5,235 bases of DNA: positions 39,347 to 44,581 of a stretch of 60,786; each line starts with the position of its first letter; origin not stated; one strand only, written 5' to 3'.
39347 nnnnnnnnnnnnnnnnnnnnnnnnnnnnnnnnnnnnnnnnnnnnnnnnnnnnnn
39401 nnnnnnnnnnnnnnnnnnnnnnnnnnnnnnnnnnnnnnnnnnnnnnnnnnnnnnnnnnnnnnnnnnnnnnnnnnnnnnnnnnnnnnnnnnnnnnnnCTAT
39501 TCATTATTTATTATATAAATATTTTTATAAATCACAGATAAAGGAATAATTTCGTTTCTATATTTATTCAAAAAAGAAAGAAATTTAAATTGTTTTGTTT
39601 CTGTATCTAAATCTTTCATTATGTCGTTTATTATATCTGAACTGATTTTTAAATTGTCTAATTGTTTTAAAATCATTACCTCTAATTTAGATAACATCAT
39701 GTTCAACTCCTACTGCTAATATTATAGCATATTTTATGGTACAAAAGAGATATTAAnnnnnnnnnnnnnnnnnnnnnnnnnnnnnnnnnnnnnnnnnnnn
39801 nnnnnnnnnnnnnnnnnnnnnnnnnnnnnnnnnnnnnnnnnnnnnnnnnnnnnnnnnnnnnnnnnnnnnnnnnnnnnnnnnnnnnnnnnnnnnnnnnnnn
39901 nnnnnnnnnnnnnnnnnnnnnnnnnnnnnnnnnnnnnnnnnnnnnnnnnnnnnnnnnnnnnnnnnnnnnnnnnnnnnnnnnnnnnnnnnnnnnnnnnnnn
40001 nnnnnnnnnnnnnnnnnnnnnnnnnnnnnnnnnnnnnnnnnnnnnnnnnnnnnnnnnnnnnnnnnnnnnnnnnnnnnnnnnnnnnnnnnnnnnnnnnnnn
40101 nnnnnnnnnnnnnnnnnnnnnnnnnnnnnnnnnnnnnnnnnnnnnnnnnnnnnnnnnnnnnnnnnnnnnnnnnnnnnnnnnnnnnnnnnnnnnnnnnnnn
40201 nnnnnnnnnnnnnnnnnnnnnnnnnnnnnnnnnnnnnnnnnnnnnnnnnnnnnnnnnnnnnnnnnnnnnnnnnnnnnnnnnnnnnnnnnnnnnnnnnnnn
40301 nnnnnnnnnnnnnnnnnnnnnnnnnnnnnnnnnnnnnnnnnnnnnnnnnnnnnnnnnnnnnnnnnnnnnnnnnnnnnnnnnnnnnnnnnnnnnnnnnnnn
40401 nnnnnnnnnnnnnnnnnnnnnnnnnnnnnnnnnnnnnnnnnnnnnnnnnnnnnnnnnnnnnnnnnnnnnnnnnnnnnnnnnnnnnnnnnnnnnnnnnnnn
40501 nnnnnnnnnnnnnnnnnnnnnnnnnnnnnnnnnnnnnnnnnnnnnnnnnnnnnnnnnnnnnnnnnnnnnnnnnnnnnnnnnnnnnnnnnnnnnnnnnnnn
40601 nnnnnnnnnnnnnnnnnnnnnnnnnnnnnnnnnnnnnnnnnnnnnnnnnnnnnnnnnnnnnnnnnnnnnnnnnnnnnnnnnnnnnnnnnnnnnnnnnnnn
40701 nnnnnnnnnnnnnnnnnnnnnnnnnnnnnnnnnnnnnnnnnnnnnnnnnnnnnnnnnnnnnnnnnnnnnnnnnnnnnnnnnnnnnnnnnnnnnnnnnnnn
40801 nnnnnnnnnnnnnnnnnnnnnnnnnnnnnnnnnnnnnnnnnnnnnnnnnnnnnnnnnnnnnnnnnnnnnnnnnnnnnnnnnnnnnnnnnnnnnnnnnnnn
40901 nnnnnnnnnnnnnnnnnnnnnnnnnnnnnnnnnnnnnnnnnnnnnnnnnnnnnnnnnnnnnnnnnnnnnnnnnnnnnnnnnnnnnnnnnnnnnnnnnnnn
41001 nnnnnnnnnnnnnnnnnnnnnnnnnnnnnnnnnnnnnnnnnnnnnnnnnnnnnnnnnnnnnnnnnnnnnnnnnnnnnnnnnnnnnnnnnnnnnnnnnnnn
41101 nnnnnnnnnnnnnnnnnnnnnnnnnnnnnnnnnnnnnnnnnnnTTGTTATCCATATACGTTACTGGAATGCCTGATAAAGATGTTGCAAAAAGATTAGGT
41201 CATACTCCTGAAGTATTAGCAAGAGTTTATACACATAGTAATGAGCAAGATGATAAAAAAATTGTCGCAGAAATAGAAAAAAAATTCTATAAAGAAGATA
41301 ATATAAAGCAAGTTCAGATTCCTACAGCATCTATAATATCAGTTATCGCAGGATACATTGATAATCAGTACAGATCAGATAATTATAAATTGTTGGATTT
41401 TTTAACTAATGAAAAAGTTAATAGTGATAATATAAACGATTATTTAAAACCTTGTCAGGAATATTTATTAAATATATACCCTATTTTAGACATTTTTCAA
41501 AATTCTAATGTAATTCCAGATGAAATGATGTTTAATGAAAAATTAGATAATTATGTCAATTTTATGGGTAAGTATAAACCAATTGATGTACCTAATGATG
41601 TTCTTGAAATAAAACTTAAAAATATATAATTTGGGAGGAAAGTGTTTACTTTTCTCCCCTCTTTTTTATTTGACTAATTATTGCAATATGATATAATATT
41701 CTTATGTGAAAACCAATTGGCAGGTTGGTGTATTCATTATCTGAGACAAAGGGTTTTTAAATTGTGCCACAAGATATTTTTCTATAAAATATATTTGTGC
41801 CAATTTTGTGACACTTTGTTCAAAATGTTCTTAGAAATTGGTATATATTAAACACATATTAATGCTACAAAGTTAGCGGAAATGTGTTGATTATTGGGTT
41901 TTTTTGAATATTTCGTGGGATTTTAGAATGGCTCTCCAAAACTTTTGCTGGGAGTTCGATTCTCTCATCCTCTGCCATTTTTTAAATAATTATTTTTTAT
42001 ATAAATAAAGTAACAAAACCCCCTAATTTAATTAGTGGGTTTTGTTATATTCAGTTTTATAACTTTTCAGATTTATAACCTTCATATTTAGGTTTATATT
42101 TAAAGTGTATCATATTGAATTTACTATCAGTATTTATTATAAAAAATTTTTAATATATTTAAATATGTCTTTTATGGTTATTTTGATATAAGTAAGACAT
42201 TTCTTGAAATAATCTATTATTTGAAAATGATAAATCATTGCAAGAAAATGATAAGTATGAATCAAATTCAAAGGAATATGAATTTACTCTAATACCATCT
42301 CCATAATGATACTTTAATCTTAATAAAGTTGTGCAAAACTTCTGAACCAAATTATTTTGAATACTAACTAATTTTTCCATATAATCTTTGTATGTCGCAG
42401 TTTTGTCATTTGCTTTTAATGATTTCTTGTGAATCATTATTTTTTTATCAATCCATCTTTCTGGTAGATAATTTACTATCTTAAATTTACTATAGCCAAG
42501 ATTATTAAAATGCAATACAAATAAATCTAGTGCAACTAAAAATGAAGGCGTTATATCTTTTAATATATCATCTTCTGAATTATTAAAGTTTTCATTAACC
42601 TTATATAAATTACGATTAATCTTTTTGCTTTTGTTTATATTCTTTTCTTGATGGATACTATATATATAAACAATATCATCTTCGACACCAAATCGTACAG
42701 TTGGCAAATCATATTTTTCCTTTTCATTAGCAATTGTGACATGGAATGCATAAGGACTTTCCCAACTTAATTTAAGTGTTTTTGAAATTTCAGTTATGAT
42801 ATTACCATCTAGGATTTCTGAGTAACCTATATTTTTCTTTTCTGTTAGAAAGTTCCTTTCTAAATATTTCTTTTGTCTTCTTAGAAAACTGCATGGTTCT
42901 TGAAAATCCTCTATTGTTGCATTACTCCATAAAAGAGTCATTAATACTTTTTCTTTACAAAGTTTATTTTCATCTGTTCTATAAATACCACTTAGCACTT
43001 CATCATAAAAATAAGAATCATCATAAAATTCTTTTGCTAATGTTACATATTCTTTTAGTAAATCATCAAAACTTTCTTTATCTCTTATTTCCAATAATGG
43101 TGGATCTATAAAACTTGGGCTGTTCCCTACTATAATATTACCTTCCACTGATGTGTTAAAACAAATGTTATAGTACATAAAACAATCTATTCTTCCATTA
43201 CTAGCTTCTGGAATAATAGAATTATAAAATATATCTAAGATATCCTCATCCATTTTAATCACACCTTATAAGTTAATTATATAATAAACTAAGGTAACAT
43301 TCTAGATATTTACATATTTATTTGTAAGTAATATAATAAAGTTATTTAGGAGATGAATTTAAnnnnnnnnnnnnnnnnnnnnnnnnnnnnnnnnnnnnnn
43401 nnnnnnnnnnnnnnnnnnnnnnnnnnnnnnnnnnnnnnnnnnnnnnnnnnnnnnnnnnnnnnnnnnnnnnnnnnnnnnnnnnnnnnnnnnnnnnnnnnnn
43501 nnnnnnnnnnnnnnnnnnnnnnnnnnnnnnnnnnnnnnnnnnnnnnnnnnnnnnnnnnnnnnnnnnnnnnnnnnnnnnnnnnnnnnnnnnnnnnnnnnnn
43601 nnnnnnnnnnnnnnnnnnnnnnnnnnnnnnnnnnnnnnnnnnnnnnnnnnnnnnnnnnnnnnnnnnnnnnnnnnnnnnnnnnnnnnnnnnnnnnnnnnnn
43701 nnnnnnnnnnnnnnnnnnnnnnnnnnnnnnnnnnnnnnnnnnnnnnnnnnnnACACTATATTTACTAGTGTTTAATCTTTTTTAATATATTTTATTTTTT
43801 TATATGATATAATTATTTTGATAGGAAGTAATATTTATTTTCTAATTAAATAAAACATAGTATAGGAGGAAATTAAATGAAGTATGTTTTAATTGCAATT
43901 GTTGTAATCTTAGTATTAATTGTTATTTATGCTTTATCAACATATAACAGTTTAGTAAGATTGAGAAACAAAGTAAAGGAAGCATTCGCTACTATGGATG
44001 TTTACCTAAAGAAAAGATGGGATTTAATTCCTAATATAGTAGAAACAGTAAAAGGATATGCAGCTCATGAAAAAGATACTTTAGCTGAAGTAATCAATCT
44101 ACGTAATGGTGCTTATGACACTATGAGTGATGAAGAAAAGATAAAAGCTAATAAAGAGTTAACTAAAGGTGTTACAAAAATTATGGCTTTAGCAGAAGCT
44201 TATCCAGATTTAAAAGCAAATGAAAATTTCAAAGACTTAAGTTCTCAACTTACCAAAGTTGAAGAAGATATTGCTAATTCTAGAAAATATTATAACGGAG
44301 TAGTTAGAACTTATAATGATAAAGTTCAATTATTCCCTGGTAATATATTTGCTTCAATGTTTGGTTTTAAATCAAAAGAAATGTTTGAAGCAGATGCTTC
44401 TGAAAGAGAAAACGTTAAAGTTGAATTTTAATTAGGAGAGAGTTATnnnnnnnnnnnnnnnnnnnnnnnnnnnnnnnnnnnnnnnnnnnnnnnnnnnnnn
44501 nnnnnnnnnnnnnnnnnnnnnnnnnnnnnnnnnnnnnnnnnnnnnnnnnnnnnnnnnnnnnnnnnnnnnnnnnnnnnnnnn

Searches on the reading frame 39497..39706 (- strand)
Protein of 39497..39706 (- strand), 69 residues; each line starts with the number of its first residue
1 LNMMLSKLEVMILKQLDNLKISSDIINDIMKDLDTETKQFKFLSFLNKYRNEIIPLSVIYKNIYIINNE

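Call 9: search_protein_families(library=pfam, proteins=[window:39497-39706:-], max_evalue=0.01)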
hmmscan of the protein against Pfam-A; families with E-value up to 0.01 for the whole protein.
window:39497-39706:- (69 aa): 0 families

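Call 63: search_protein_families(library=phrogs, proteins=[window:39497-39706:-], max_evalue=0.01)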
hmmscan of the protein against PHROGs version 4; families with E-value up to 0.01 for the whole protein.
window:39497-39706:- (69 aa): 0 families

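Call 110: search_protein_families(library=padloc, proteins=[window:39497-39706:-], max_evalue=0.001)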
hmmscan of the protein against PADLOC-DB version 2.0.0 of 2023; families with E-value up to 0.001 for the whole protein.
window:39497-39706:- (69 aa): 0 families

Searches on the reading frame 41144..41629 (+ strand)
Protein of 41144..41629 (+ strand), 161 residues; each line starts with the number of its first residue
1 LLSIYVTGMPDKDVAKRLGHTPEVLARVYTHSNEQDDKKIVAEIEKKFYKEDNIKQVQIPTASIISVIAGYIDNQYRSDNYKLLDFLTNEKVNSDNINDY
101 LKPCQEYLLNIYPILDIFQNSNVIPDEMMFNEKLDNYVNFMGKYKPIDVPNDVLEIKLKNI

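Call 9: search_protein_families(library=pfam, proteins=[window:41144-41629:+], max_evalue=0.01)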
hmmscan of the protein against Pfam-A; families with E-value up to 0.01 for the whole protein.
window:41144-41629:+ (161 aa): 0 families

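Call 63: search_protein_families(library=phrogs, proteins=[window:41144-41629:+], max_evalue=0.01)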
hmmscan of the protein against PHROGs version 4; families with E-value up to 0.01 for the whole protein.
window:41144-41629:+ (161 aa): 3 families
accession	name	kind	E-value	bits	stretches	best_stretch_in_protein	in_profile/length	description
phrog_15963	-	unknown function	1.4e-06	29.5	1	54-142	3-88/126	-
phrog_1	-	integration and excision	0.00095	19.5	1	7-62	409-465/611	integrase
phrog_7685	-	integration and excision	0.0064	17.1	0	7-46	197-237/240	integrase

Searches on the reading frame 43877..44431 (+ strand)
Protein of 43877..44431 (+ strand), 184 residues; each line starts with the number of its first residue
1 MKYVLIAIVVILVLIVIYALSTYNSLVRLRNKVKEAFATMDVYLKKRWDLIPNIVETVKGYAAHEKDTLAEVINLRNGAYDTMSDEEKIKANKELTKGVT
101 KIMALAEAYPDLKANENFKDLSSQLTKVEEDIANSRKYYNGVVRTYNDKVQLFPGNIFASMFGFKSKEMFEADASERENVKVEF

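Call 9: search_protein_families(library=pfam, proteins=[window:43877-44431:+], max_evalue=0.01)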
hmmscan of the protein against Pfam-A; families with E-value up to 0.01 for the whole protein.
window:43877-44431:+ (184 aa): 1 family
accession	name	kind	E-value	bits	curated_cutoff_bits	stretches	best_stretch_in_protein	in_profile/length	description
PF04011.17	LemA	-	1.1e-57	194.4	26.2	1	36-184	1-149/149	LemA family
